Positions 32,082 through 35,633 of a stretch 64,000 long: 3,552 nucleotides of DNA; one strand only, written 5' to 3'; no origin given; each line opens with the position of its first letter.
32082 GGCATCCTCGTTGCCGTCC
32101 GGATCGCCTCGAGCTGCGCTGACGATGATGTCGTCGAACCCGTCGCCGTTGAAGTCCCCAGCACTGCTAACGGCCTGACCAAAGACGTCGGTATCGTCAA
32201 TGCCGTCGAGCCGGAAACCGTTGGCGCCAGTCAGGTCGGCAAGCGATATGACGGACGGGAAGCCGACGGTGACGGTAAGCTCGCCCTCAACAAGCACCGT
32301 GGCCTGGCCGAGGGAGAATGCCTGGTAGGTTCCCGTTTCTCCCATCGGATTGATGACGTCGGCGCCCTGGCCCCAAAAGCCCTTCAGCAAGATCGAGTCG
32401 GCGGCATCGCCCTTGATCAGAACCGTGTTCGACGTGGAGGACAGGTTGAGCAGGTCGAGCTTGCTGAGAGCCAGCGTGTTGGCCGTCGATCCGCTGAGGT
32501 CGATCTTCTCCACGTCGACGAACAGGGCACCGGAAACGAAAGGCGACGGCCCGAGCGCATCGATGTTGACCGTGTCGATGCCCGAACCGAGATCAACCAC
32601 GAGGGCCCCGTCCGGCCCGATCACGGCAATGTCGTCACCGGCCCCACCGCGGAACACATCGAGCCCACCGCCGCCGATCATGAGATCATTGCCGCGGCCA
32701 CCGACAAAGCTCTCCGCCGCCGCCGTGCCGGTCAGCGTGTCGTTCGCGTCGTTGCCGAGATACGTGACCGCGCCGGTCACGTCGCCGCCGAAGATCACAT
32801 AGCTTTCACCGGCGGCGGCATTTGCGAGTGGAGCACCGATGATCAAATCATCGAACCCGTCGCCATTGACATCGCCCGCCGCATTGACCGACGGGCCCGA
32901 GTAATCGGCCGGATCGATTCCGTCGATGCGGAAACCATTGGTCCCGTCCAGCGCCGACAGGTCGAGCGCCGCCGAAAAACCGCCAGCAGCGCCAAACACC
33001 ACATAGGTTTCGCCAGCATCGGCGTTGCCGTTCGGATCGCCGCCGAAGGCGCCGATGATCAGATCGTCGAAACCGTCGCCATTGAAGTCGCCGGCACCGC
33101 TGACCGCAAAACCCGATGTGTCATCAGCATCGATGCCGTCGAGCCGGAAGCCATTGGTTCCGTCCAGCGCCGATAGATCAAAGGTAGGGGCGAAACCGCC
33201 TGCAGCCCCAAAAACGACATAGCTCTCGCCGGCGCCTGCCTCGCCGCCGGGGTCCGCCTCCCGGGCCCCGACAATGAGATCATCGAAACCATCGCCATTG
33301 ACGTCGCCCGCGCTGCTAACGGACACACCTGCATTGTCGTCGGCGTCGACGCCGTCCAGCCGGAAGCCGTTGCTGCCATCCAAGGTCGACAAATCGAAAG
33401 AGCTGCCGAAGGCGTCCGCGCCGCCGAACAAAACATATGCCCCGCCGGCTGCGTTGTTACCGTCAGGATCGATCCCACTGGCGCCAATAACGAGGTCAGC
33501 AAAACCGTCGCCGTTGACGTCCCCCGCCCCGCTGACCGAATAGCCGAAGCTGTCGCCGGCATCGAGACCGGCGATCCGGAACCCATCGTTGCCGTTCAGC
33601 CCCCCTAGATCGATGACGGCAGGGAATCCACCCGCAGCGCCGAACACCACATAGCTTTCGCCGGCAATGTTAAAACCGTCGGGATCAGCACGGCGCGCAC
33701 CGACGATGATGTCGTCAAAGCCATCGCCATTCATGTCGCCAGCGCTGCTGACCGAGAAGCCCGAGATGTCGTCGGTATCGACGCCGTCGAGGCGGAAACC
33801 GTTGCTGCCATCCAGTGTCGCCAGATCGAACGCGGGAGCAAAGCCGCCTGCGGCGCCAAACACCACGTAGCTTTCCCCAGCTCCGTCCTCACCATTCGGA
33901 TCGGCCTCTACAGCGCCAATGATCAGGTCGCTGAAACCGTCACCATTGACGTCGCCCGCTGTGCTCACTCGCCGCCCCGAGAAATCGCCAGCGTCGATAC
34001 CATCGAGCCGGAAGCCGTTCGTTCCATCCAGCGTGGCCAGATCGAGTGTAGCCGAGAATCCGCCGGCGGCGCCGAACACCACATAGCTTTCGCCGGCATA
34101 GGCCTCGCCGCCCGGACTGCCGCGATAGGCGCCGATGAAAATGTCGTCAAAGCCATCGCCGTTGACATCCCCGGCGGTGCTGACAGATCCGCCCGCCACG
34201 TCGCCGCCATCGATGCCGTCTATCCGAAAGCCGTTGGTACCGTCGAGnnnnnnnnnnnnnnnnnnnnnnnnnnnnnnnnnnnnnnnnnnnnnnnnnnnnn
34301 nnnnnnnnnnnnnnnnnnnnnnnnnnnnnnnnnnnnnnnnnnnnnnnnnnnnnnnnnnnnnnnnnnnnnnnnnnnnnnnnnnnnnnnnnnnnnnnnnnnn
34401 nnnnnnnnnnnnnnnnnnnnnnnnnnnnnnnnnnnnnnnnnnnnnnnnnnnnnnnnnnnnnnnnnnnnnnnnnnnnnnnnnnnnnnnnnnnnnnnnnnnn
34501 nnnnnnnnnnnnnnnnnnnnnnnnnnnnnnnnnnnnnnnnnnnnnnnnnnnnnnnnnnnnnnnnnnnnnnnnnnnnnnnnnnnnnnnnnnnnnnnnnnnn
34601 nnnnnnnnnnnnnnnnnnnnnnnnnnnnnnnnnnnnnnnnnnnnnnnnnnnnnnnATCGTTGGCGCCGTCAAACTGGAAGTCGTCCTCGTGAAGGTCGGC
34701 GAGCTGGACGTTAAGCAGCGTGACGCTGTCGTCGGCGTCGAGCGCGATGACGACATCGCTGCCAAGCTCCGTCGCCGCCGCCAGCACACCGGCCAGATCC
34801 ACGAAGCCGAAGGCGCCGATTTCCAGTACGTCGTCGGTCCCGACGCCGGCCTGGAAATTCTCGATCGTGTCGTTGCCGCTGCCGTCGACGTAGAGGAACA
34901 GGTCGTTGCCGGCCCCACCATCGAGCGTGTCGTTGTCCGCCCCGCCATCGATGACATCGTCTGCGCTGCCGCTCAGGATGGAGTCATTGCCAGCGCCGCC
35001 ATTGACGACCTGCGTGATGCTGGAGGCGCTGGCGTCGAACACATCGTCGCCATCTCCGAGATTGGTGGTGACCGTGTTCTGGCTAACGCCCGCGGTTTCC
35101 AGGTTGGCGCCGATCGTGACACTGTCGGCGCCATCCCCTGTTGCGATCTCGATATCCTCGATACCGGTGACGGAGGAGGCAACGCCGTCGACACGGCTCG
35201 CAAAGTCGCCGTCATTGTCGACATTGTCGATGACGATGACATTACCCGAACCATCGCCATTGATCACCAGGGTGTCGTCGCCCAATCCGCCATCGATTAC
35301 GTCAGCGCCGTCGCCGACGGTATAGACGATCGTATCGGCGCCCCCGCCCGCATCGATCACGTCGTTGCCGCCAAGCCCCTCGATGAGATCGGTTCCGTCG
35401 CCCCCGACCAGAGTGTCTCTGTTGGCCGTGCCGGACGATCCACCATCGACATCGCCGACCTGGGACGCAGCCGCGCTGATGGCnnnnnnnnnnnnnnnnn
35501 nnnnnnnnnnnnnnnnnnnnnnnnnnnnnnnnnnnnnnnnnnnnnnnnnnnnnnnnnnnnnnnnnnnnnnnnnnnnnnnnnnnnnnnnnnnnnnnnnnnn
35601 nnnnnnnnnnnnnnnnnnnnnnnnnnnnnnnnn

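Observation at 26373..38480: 12.1-kb single ORF encoding a 4035-aa mosaic RTX / cadherin / lectin / FG-GAP protein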

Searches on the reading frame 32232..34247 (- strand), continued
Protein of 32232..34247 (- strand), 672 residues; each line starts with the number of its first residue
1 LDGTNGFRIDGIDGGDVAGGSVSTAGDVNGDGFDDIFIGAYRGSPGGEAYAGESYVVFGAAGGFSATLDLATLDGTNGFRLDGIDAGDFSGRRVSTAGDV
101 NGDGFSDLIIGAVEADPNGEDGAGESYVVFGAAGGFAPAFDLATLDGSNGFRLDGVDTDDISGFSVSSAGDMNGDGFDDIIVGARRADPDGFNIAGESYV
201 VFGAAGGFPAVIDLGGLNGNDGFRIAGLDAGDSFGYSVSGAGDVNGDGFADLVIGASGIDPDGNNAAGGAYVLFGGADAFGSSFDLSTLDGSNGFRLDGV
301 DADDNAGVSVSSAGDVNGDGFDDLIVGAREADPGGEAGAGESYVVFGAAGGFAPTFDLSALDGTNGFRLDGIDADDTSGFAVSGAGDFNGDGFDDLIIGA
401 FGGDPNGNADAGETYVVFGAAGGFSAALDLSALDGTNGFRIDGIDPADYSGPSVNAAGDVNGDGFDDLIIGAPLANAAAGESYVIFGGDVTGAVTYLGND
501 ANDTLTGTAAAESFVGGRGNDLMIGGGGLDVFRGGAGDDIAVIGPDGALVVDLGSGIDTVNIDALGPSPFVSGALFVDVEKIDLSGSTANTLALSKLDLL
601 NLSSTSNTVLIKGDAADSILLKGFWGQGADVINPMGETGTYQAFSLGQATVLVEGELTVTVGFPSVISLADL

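Call 80: find_encoding_contigs(protein=P0172, flank=10000, max_places=3)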
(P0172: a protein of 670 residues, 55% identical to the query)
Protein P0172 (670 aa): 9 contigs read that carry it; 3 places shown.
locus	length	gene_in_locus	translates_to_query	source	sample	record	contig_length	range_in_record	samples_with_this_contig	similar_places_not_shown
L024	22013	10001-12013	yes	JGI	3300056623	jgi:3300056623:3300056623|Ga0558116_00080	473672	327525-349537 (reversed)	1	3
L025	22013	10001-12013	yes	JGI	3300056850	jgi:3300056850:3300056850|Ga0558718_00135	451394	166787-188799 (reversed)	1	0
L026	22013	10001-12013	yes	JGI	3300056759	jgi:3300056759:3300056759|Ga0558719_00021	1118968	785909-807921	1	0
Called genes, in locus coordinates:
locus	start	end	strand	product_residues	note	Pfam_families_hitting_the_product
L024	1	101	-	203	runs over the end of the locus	PF06055:ExoD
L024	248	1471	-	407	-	PF12704:MacB_PCD, PF02687:FtsX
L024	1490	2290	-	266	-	PF00005:ABC_tran, PF02463:SMC_N (faint), PF13304:AAA_21 (faint)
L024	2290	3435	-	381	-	PF25944:Beta-barrel_RND (faint), PF25917:BSH_RND, PF25973:BSH_CzcB, PF25876:HH_MFP_RND (weak), PF25885:HH_EMRA (weak), PF25954:Beta-barrel_RND_2, PF25990:Beta-barrel_YknX (weak)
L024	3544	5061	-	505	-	PF01435:Peptidase_M48, PF07719:TPR_2 (faint), PF13431:TPR_17 (faint), PF13428:TPR_14 (faint), PF14559:TPR_19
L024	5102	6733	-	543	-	PF00795:CN_hydrolase, PF02540:NAD_synthase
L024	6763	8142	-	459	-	PF02878:PGM_PMM_I, PF02879:PGM_PMM_II, PF02880:PGM_PMM_III, PF00408:PGM_PMM_IV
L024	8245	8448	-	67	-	PF10276:zf-CHCC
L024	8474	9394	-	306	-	PF01063:Aminotran_4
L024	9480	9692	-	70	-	-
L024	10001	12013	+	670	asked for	PF13517:FG-GAP_3 (faint), PF14312:FG-GAP_2 (faint), PF01839:FG-GAP, PF00353:HemolysinCabind (weak)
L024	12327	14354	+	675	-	PF13517:FG-GAP_3 (faint), PF01839:FG-GAP, PF00353:HemolysinCabind (weak)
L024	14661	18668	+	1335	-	PF01839:FG-GAP, PF13517:FG-GAP_3 (faint), PF14312:FG-GAP_2 (faint), PF01839:FG-GAP (weak), PF00353:HemolysinCabind (weak), PF01839:FG-GAP, PF00353:HemolysinCabind (weak)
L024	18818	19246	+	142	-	PF01797:Y1_Tnp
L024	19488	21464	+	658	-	PF14312:FG-GAP_2 (faint), PF13517:FG-GAP_3 (faint), PF01839:FG-GAP, PF00353:HemolysinCabind (weak)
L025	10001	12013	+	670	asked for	PF13517:FG-GAP_3 (faint), PF14312:FG-GAP_2 (faint), PF01839:FG-GAP, PF00353:HemolysinCabind (weak)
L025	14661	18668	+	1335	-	PF01839:FG-GAP, PF13517:FG-GAP_3 (faint), PF14312:FG-GAP_2 (faint), PF01839:FG-GAP (weak), PF00353:HemolysinCabind (weak), PF01839:FG-GAP, PF00353:HemolysinCabind (weak)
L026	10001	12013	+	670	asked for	PF13517:FG-GAP_3 (faint), PF14312:FG-GAP_2 (faint), PF01839:FG-GAP, PF00353:HemolysinCabind (weak)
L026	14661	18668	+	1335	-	PF01839:FG-GAP, PF13517:FG-GAP_3 (faint), PF14312:FG-GAP_2 (faint), PF01839:FG-GAP (weak), PF00353:HemolysinCabind (weak), PF01839:FG-GAP, PF00353:HemolysinCabind (weak)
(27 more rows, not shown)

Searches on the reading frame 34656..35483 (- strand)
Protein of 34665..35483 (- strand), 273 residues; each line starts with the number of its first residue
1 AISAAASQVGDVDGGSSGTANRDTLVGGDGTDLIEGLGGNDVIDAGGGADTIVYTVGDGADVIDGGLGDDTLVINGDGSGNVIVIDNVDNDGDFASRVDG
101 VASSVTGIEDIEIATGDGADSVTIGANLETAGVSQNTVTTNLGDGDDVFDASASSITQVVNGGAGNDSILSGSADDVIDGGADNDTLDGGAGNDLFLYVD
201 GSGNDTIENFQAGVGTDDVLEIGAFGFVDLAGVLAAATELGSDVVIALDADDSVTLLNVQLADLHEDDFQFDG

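Call 21: search_protein_families(library=pfam, proteins=[window:34656-35453:-], max_evalue=1)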
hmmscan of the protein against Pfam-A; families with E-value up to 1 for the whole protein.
seq(266 aa): 1 family
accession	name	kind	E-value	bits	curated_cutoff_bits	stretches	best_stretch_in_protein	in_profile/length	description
PF00353.25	HemolysinCabind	-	3.6e-15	56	23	3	152-185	2-35/36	RTX calcium-binding nonapeptide repeat (4 copies)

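Call 72: search_protein_families(library=ncbifam, proteins=[window:34665-35483:-], max_evalue=0.01)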
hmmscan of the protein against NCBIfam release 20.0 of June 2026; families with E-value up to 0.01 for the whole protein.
window:34665-35483:- (273 aa): 7 families
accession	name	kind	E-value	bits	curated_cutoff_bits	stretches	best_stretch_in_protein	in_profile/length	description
NF050046.1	PueAB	exception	1.1e-16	60.4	670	1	18-269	374-613/616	polyurethane esterase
NF033943.0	RTX_toxin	subfamily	5.7e-15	54.6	1000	2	112-231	716-831/930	RTX family hemolysin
NF052454.1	BtaGlycanEglC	equivalog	2.6e-14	53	700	2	164-271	107-210/459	endo-1,3-1,4-beta-glycanase EglC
NF046115.1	Ca_rpt_SMc04171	equivalog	1.8e-11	43.9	625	2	55-220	192-347/574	SMc04171 family calcium-binding repeat protein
NF033203.1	entero_EhxA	exception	2.2e-06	26.1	2000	1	112-231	749-863/997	enterohemolysin EhxA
NF053766.1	ZapA_metallo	exception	0.00014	21.1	940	1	143-222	336-418/483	ZapA family metalloprotease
NF035945.1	Zn_serralysin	subfamily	0.00057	19.2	500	1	157-270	328-447/462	serralysin family metalloprotease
